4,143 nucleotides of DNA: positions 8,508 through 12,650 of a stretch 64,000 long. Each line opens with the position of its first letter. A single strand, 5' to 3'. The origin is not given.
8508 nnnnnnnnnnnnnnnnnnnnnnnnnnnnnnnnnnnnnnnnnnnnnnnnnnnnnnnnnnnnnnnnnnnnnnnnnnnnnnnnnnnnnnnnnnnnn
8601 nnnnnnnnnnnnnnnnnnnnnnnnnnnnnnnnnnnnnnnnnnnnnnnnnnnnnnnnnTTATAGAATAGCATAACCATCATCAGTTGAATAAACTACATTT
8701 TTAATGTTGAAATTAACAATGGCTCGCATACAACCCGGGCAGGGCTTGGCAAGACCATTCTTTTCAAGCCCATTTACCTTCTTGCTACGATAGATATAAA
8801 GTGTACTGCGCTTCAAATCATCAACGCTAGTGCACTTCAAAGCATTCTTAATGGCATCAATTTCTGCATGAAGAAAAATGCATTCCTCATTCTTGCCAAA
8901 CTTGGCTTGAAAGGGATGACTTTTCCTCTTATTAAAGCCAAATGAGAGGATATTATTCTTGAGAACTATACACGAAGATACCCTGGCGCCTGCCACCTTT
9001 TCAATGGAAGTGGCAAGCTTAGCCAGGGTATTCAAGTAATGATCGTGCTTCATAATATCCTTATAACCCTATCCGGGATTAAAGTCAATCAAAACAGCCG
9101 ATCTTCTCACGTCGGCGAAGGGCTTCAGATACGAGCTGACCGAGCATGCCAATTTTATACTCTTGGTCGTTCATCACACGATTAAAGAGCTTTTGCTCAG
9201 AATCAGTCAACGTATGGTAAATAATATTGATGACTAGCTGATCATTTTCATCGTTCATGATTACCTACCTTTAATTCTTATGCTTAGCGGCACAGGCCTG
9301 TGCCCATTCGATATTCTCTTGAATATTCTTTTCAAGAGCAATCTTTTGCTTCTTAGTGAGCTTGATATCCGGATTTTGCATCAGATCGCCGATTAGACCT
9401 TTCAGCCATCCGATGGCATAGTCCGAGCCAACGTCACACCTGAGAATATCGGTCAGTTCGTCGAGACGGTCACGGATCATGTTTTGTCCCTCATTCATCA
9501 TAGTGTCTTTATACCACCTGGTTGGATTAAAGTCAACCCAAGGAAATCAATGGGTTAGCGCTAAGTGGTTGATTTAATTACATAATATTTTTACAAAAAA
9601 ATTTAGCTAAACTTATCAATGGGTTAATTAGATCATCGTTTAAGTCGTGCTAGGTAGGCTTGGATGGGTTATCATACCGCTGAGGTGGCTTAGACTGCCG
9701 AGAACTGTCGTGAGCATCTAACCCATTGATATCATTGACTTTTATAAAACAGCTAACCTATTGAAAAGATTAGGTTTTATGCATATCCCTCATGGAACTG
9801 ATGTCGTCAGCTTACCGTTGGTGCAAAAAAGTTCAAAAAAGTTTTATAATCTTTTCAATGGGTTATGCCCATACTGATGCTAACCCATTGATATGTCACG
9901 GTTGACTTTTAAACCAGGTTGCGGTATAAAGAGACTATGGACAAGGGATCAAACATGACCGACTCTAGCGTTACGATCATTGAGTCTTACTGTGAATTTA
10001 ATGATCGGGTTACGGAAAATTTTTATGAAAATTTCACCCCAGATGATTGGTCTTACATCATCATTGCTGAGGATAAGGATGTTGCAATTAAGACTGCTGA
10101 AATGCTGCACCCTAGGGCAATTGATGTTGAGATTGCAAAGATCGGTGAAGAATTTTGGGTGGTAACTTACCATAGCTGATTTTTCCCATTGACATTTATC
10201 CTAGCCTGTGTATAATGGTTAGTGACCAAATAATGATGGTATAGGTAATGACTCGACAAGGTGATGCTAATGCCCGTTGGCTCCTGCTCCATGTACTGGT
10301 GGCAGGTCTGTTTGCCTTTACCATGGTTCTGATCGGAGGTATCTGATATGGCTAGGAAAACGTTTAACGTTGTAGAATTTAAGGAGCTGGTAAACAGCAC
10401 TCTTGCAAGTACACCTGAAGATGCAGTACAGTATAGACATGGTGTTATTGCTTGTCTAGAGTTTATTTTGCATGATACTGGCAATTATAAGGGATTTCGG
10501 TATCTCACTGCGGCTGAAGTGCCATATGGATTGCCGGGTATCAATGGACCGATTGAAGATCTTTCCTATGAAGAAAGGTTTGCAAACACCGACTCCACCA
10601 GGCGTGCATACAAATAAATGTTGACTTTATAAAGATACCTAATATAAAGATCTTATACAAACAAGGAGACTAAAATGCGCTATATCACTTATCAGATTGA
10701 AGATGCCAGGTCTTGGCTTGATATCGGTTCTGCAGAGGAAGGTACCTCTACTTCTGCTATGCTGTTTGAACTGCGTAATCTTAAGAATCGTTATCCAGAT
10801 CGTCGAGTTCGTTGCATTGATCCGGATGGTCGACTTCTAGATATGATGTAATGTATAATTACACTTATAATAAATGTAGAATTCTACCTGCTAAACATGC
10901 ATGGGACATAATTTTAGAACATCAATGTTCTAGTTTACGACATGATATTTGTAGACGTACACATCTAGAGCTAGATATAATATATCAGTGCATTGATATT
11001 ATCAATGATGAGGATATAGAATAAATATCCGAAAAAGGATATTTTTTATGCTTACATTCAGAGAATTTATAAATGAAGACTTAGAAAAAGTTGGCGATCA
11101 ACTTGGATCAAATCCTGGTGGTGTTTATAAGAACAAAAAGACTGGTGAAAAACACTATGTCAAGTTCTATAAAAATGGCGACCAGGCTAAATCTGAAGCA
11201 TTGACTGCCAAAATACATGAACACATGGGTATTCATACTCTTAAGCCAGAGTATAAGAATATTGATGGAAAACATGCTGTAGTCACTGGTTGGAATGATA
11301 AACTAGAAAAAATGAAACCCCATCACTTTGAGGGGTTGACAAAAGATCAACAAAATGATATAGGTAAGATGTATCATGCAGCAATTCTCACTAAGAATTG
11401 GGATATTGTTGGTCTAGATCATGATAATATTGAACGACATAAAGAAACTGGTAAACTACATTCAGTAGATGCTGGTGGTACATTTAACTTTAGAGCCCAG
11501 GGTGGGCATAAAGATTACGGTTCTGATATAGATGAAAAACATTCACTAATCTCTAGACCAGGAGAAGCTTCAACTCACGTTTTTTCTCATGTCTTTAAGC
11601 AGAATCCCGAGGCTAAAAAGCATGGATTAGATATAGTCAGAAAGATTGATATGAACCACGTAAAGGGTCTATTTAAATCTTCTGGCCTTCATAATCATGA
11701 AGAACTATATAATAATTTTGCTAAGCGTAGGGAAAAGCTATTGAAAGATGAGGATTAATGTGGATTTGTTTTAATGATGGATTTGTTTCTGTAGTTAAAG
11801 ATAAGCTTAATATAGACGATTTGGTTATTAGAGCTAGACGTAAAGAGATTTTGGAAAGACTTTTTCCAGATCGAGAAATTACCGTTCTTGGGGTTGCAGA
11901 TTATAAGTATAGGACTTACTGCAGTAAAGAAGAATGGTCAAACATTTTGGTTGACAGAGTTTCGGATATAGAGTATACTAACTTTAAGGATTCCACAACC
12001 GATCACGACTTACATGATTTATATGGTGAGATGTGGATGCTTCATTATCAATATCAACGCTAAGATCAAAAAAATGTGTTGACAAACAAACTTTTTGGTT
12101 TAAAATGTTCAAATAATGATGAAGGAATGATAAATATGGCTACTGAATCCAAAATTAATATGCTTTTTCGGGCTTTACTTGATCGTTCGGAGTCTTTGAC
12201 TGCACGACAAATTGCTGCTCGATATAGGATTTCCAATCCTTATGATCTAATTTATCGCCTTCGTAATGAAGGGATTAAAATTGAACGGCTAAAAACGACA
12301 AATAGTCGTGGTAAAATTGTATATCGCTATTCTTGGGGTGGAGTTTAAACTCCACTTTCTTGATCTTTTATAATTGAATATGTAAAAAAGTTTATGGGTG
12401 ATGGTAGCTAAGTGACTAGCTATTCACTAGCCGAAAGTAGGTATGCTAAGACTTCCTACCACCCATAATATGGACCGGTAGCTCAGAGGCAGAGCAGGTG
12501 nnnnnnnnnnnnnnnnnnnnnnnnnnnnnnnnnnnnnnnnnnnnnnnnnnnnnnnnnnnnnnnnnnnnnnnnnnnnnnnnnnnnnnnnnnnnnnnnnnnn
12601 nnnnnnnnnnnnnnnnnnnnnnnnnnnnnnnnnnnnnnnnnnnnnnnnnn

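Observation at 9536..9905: Three homologous iteron/operator-like modules with an 11-bp motif arranged as 26-bp palindromes, bounded by divergent conserved promoters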

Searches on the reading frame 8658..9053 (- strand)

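Call 24: search_protein_families(library=pfam, proteins=[window:8658-9053:-], max_evalue=0.05)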
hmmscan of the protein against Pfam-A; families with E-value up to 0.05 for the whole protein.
window:8658-9053:- (131 aa): 2 families
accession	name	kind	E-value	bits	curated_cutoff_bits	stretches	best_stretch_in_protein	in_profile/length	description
PF00383.29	dCMP_cyt_deam_1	-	7.3e-13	48.7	25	1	3-123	4-101/102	Cytidine and deoxycytidylate deaminase zinc-binding region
PF14437.12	MafB19-deam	-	5.8e-11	42.9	27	1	2-126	2-103/142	MafB19-like deaminase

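Call 25: search_protein_families(library=phrogs, proteins=[window:8658-9053:-], max_evalue=0.01)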
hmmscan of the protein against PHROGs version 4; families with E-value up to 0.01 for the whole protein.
window:8658-9053:- (131 aa): 4 families
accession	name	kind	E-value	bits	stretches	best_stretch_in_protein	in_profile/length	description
phrog_174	-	DNA, RNA and nucleotide metabolism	4.3e-17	63.8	1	1-126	114-227/384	dCMP deaminase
phrog_18355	-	DNA, RNA and nucleotide metabolism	6.6e-09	36.7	1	61-126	3-51/52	deoxycytidinylate deaminase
phrog_2369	-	DNA, RNA and nucleotide metabolism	4e-05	24.8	1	4-123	6-124/195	dCMP deaminase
phrog_20806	-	DNA, RNA and nucleotide metabolism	0.0014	19.9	0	57-122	13-61/97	deoxycytidinylate deaminase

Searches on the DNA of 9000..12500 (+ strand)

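Call 7: search_dna_similar(query=window:9000-12500:+, collection=phages, mode=near, max_rows=30)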
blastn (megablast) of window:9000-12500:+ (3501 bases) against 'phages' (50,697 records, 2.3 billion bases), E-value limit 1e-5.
No match.

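Call 13: search_dna_similar(query=window:9480-9960:+, collection=phages, mode=distant, max_rows=30)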
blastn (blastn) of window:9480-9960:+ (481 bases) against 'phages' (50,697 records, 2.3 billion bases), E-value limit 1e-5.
No match.

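Call 51: search_rna_families(source=window, start=9400, end=10000, threshold=evalue, max_evalue=1)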
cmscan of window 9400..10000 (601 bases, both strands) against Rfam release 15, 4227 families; matches with E-value up to 1: 0.
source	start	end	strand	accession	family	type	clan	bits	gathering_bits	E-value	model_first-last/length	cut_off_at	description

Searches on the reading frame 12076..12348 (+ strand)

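Call 24: search_protein_families(library=pfam, proteins=[window:12076-12348:+], max_evalue=0.05)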
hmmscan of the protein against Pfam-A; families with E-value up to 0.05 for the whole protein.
window:12076-12348:+ (90 aa): 1 family
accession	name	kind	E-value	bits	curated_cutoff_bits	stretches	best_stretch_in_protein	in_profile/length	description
PF14090.12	HTH_39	-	8.9e-07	29.1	21.3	1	31-84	6-61/70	Winged helix-turn-helix domain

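Call 25: search_protein_families(library=phrogs, proteins=[window:12076-12348:+], max_evalue=0.01)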
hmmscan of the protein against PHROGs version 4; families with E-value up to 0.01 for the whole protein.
window:12076-12348:+ (90 aa): 1 family
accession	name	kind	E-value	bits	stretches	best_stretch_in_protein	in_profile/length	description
phrog_4973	-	unknown function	3.3e-05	24.8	1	20-86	62-129/149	-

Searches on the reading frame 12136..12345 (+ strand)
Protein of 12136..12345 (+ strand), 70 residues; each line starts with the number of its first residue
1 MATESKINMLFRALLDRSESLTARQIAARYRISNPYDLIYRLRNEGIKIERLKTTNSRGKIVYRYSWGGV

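Call 82: search_solved_structures(query=window:12136-12345:+, max_evalue=1, show_alignments=2)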
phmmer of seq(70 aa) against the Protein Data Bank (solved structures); distinct sequences matched with E-value up to 1: 7.
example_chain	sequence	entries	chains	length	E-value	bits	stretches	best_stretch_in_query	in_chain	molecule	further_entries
3pg0_A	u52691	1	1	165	0.011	19.2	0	35-68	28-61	ThreeFoil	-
7acw_A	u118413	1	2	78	0.25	14.9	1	18-63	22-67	S-layer protein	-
3vp9_A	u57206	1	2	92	0.32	14.6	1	3-64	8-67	General transcriptional corepressor TUP1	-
3vp8_A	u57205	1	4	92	0.48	14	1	3-61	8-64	General transcriptional corepressor TUP1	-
8wce_A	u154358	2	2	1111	0.96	13.1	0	3-62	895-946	Uncharacterized protein | Cas13h1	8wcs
4ltb_A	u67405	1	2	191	0.96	13.1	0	11-53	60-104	Tripartite motif-containing 25 variant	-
5nt1_A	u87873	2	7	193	0.98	13.1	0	11-53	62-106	E3 ubiquitin/ISG15 ligase TRIM25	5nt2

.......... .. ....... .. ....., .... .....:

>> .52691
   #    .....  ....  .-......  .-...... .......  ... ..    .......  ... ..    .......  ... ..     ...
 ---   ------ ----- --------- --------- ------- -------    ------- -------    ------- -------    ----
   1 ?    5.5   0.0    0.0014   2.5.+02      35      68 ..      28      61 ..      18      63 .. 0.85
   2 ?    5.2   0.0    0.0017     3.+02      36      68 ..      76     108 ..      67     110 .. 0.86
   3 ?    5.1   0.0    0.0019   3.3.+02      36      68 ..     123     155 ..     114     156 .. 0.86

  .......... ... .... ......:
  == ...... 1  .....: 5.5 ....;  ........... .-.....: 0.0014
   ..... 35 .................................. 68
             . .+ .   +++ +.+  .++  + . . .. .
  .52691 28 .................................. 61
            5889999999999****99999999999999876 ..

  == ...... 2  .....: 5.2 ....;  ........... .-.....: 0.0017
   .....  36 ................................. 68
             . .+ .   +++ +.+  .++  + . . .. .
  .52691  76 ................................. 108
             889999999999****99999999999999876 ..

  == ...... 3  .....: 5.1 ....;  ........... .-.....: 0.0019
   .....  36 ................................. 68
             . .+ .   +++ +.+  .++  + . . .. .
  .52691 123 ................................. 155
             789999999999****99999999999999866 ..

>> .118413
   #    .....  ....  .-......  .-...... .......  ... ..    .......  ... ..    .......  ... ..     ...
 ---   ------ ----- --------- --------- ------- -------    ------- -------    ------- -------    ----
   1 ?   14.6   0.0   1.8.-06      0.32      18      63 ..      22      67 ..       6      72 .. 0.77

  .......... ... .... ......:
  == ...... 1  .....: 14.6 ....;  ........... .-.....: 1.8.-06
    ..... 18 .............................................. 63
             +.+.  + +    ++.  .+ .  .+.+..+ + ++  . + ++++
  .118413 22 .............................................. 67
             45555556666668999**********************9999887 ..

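Call 84: find_homologous_proteins(query=window:12136-12345:+, max_evalue=0.001)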
Query seq(70 aa) (70 aa): 19 proteins with E <= 0.001 among 19 candidates.
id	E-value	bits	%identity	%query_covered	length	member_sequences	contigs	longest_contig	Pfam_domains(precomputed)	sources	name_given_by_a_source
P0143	8.4e-38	144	100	100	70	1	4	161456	PF14090.13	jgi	-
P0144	1.1e-26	109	77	100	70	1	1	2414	-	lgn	-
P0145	2.1e-26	108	77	100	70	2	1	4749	PF14090.13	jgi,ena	-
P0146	9.1e-26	106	77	100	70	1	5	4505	-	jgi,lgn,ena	-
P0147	4.0e-23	98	71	100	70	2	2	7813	-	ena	-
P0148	1.3e-18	84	67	94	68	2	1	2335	-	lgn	-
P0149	2.3e-16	76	59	94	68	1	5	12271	-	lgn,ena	-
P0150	2.5e-16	76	59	94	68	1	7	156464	-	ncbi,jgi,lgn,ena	jgi:hypothetical protein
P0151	4.0e-16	76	58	94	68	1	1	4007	-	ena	-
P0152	4.3e-16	76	59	94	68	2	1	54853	-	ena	-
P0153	6.0e-16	75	61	94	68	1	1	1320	-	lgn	-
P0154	7.6e-16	75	61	94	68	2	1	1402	-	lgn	-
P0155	1.3e-15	74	58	94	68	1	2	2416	-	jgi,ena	jgi:hypothetical protein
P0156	1.6e-15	74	59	94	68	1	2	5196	-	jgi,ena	jgi:hypothetical protein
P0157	3.6e-15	73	61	94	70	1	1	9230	-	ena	-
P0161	5.9e-14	69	61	96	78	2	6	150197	PF14090.13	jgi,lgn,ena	jgi:hypothetical protein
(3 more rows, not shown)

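Call 85: find_encoding_contigs(protein=P0150, flank=10000, max_places=3)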
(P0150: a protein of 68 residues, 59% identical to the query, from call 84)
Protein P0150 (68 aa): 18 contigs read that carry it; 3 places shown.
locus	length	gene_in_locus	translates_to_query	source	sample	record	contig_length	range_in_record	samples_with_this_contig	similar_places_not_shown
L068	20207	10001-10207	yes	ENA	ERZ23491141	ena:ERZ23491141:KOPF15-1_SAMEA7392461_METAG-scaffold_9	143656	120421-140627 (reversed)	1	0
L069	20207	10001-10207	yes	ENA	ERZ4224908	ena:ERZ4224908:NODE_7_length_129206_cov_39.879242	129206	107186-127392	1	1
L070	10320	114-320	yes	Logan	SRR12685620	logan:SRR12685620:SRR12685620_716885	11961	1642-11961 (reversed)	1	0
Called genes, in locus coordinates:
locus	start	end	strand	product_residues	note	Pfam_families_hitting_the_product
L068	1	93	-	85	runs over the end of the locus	-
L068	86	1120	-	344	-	PF00154:RecA_N, PF21134:T4_UVSX_C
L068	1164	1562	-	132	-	-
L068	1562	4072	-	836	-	PF03104:DNA_pol_B_exo1, PF00136:DNA_pol_B, PF20286:divDNApol (faint)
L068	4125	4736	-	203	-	PF00182:Glyco_hydro_19 (faint)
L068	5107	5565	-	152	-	PF00011:HSP20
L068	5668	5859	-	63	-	-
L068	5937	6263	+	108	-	-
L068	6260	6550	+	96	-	-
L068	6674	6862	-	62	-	-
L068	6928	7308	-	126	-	-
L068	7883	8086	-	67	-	-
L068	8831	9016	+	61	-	-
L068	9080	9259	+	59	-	-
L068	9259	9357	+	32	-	-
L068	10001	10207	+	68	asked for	-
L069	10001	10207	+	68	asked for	-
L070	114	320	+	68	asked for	-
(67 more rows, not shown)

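Call 86: find_encoding_contigs(protein=P0161, flank=10000, max_places=3)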
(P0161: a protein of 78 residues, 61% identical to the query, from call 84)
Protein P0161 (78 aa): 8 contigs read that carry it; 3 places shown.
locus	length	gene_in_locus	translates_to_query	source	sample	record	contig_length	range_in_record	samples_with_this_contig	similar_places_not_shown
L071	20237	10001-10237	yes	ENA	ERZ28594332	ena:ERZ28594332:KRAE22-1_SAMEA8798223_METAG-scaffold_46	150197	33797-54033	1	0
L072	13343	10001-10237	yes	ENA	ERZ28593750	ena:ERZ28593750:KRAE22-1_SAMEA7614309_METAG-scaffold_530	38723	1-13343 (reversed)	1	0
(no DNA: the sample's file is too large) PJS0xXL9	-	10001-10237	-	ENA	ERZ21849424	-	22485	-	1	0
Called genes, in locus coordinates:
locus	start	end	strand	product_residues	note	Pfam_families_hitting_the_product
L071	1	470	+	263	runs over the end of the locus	PF20691:TAGT (weak)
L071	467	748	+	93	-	PF11753:DUF3310 (weak)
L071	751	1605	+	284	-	-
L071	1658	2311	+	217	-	PF09116:gp45-slide_C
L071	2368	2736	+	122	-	-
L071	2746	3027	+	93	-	-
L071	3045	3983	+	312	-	PF13191:AAA_16 (faint), PF13173:AAA_14 (weak), PF13401:AAA_22 (faint), PF00004:AAA, PF13177:DNA_pol3_delta2, PF21328:Gp44_lid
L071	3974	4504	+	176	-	PF16790:Phage_clamp_A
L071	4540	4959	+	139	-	PF01818:Translat_reg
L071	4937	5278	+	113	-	-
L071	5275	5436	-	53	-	-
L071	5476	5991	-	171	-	-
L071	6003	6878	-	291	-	PF13191:AAA_16 (faint)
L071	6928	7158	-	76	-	-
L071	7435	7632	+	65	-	-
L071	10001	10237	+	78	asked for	PF14090:HTH_39 (weak)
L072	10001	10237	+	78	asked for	PF14090:HTH_39 (weak)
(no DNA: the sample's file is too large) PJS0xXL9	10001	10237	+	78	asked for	PF14090:HTH_39 (weak)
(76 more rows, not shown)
